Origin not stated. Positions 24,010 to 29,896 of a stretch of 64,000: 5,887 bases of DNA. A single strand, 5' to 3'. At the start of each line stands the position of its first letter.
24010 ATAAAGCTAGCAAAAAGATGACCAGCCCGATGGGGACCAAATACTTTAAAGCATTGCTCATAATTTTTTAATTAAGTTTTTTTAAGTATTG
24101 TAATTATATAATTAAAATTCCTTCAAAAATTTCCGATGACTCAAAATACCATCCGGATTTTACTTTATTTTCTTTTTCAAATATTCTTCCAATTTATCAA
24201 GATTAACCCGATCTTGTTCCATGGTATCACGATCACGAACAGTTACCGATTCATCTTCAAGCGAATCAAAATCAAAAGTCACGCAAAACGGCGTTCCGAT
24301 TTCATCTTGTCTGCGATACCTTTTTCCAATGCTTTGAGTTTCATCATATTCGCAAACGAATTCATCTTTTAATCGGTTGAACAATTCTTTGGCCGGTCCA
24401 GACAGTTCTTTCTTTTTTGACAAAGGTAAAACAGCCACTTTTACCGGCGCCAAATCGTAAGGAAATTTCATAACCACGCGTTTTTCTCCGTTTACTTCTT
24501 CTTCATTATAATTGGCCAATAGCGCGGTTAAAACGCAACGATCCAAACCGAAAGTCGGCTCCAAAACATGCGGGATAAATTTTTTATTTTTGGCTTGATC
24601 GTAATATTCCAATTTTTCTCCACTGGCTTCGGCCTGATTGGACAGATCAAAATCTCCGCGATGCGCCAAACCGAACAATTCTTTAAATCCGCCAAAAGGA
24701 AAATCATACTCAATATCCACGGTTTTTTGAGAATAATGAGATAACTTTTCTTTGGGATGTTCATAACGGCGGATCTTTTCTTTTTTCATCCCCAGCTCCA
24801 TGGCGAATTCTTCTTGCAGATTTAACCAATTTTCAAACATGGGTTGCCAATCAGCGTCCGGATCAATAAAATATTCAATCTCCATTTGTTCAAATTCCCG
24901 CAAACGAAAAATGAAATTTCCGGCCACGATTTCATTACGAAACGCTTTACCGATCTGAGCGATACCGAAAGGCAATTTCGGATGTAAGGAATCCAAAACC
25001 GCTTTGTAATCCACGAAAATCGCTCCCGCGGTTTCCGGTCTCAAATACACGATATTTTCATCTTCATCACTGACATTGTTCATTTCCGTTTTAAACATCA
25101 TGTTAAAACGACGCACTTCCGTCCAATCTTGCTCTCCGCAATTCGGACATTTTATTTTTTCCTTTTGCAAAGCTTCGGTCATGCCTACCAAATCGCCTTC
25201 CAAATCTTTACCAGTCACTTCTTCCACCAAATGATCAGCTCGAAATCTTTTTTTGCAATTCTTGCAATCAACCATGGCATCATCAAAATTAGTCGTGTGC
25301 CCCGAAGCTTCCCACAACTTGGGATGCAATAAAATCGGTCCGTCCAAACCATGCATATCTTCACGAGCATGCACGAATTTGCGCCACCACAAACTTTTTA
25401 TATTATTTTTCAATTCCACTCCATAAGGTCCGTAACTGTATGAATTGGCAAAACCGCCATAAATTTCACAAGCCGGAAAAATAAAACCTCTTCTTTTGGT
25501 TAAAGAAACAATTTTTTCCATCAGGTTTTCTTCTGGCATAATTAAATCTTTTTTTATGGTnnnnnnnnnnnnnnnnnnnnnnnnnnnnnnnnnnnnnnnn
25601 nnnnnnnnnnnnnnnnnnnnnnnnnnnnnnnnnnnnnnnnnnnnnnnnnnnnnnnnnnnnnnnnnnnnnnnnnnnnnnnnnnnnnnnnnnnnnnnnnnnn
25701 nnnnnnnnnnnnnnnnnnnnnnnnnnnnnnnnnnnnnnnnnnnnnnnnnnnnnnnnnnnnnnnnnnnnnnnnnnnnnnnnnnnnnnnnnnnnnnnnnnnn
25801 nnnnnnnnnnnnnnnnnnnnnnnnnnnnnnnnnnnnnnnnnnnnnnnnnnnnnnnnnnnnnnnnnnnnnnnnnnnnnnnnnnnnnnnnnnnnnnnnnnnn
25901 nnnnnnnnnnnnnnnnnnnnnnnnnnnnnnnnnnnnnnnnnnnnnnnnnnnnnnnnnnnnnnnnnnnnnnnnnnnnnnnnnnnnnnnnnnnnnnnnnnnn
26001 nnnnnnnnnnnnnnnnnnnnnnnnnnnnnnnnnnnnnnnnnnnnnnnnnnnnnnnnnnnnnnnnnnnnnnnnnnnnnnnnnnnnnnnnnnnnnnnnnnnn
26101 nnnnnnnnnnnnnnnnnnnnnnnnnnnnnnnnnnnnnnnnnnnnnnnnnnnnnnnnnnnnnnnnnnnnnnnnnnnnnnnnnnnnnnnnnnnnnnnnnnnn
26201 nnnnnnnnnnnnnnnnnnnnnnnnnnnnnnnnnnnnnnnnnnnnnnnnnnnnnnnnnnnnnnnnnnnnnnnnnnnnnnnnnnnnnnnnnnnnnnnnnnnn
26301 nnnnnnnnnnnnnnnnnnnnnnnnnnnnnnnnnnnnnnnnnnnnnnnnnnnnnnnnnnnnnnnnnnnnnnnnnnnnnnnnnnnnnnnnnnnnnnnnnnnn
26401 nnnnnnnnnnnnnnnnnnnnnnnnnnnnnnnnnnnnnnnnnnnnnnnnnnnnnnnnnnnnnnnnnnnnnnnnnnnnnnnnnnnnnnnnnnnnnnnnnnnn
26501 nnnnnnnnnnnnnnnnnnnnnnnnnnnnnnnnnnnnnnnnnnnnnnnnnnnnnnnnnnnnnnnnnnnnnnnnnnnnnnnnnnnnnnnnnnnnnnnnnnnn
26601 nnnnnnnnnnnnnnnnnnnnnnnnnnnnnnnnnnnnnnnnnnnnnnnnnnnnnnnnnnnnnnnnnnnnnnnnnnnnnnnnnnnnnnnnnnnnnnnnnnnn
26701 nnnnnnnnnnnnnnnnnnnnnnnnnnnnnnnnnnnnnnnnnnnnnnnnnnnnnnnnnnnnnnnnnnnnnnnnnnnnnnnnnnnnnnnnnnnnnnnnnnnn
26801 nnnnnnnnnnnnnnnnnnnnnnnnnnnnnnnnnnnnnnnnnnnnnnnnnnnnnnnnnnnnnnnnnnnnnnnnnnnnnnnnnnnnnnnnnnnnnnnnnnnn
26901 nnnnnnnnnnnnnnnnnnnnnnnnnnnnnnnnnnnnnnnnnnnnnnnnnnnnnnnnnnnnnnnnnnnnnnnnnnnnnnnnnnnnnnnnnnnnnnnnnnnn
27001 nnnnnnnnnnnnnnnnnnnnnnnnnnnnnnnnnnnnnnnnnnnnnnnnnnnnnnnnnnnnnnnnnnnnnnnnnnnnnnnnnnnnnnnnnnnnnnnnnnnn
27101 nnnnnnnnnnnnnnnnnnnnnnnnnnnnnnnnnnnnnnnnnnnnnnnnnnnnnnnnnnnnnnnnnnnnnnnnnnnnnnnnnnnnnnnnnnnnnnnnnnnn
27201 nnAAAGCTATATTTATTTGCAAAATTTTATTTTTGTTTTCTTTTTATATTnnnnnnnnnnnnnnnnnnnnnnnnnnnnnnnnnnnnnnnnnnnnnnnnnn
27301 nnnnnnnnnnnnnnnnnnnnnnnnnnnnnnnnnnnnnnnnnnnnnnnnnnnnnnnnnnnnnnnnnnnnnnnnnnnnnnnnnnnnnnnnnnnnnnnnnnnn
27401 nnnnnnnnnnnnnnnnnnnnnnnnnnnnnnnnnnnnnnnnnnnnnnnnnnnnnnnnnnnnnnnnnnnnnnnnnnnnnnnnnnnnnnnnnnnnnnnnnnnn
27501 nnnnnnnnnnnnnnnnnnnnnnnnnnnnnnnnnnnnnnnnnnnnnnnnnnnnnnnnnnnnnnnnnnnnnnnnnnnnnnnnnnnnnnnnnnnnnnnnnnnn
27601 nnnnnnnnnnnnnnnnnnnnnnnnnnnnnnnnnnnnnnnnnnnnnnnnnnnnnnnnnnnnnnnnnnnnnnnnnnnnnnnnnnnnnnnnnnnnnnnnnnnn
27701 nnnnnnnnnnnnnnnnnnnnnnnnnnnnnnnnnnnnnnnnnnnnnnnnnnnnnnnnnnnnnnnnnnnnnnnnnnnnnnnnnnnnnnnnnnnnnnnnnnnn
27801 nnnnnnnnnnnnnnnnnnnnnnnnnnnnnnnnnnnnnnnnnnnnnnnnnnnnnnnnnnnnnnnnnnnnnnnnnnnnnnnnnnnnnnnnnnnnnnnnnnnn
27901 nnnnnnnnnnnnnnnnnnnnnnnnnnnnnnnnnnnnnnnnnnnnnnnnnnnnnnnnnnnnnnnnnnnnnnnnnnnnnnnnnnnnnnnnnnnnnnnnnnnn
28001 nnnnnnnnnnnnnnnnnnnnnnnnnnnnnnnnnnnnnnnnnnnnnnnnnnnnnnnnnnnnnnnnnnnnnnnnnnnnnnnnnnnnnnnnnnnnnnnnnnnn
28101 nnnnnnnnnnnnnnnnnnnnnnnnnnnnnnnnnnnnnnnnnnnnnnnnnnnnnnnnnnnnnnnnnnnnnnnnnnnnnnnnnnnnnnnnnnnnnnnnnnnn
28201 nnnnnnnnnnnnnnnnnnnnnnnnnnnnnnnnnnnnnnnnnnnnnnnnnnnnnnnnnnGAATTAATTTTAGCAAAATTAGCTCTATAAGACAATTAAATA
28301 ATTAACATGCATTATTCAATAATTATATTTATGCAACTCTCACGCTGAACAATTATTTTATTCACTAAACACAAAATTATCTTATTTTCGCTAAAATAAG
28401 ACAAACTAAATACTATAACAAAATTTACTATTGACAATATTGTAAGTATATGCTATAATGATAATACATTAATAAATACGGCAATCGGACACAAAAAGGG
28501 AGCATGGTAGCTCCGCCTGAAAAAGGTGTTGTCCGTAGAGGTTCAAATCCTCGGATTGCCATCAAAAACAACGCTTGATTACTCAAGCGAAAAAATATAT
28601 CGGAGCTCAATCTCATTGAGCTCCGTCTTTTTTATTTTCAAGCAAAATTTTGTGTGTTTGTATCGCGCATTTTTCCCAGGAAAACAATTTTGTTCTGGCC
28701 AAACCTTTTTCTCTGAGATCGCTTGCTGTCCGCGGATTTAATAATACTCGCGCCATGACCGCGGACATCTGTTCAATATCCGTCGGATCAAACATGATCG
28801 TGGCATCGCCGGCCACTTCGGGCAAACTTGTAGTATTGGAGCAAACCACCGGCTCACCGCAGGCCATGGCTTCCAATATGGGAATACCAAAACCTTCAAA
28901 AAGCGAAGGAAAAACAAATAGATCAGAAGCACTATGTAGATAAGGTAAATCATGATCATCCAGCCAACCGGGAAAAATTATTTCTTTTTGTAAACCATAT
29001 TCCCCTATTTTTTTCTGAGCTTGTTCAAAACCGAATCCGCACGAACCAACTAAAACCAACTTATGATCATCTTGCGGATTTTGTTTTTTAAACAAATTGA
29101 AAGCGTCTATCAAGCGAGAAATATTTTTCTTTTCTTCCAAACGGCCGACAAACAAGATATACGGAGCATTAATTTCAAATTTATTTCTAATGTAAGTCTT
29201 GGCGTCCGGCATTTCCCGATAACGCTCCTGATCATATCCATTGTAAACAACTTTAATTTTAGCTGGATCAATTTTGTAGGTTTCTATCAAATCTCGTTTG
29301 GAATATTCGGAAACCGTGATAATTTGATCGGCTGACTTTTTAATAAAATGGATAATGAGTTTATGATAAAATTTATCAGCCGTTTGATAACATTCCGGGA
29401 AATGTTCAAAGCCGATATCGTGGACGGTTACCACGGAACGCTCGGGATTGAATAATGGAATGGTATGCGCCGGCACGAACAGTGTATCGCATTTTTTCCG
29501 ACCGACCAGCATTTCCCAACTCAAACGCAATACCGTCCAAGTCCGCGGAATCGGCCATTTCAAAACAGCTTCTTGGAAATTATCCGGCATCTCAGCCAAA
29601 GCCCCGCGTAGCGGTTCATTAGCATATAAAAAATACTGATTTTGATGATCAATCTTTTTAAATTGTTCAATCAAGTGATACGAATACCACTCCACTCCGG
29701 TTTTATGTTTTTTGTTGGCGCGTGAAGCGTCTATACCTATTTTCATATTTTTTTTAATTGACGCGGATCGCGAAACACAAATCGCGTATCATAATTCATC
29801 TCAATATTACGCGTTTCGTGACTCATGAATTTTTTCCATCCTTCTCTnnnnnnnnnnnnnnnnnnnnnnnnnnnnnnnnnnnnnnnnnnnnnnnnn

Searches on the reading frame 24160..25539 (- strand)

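Call 48: search_protein_families(library=ncbifam, proteins=[window:24160-25539:-], max_evalue=0.00001)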
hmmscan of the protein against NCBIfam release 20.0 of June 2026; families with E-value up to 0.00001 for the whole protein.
window:24160-25539:- (459 aa): 10 families
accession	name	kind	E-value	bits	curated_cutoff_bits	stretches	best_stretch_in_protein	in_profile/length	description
NF003211.1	PRK04173.1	equivalog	3.3e-190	632.8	312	1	7-454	1-454/454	glycine--tRNA ligase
TIGR00389.1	glyS_dimeric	equivalog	1.4e-158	528.9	243.3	3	7-240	3-233/565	glycine--tRNA ligase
NF011484.0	PRK14894.1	equivalog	4.9e-131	437.5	1050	3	128-349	104-338/539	glycine--tRNA ligase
TIGR00418.1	thrS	equivalog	4.9e-18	65.3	383.65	1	356-457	463-564/565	threonine--tRNA ligase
NF006625.0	PRK09194.1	equivalog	5.4e-12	45.4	558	1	356-454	458-558/559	proline--tRNA ligase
NF008979.1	PRK12325.1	exception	5.6e-12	45.2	550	1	357-453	336-435/437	proline--tRNA ligase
TIGR00408.1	proS_fam_I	equivalog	4.3e-11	42.4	437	1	164-458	100-381/475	proline--tRNA ligase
NF003068.0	PRK03991.1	equivalog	2.3e-10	39.5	484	1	311-458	448-592/613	threonine--tRNA ligase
TIGR00442.1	hisS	equivalog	1.8e-08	33.8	286.75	0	149-227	58-131/406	histidine--tRNA ligase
TIGR00409.1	proS_fam_II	equivalog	7.5e-08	31.7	306.7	0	358-456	466-567/568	proline--tRNA ligase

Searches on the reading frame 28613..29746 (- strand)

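Call 48: search_protein_families(library=ncbifam, proteins=[window:28613-29746:-], max_evalue=0.00001)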
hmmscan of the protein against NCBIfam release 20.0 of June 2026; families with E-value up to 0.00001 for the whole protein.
window:28613-29746:- (377 aa): 33 families (the best 25 are shown)
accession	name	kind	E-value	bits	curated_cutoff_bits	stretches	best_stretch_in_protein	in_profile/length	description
TIGR04047.1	MSMEG_0565_glyc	hypoth_equivalog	1.6e-36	126.2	259.85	1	137-363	137-366/373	MSMEG_0565 family glycosyltransferase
TIGR02149.1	glgA_Coryne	subfamily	1.1e-35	123.5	302.4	1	137-367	143-386/391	glycogen synthase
TIGR04157.1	glyco_rSAM_CFB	subfamily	2.4e-29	102.5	400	1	137-316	168-343/406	TIGR04157 family glycosyltransferase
TIGR03088.1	stp2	hypoth_equivalog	1.3e-28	100.1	409.05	1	127-359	125-361/374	TIGR03088 family PEP-CTERM/XrtA system glycosyltransferase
TIGR03999.1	thiol_BshA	equivalog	2.1e-28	99.3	273.7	1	123-360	130-362/375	N-acetyl-alpha-D-glucosaminyl L-malate synthase BshA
TIGR03449.1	mycothiol_MshA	equivalog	1.4e-26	93.4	462.5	1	137-367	163-399/406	D-inositol-3-phosphate glycosyltransferase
NF050063.1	ProtGlycPglJ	equivalog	2.9e-24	86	500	1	124-363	130-358/363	N-acetylgalactosamine-N,N'-diacetylbacillosaminyl-diphospho-undecaprenol 4-alpha-N-acetylgalactosaminyltransferase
NF053513.1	Gtran_IagA_BgsA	equivalog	3.5e-22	78.9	460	1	125-353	93-313/333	LTA glycolipid anchor biosynthesis glycosyltransferase, IagA/BgsA family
NF038295.1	EPS_HpsP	equivalog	4.7e-20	72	550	1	182-365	193-381/388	hormogonium polysaccharide biosynthesis glycosyltransferase HpsP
NF047684.1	TeichurnBiosyTuaC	equivalog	8.3e-19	67.8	550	1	105-343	136-360/391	teichuronic acid biosynthesis protein TuaC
NF041010.1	glycosy_Agl16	equivalog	1.3e-17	63.8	575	1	130-367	125-347/352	glycosylation protein Agl16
TIGR04063.1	stp3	hypoth_equivalog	3.6e-17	62.3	442.05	1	135-350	154-373/397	TIGR04063 family PEP-CTERM/XrtA system glycosyltransferase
NF041876.1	EPS_EpsE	equivalog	6.4e-17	61.9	400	1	161-351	185-375/389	exopolysaccharide biosynthesis GT4 family glycosyltransferase EpsE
TIGR02472.1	sucr_P_syn_N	equivalog_domain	3.7e-15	55.7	576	1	137-359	183-429/439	sucrose-phosphate synthase, putative, glycosyltransferase domain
NF049987.1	DaglGlyslTfaseDgs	equivalog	2.1e-14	53.2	500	1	123-332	87-290/332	processive diacylglycerol alpha-glucosyltransferase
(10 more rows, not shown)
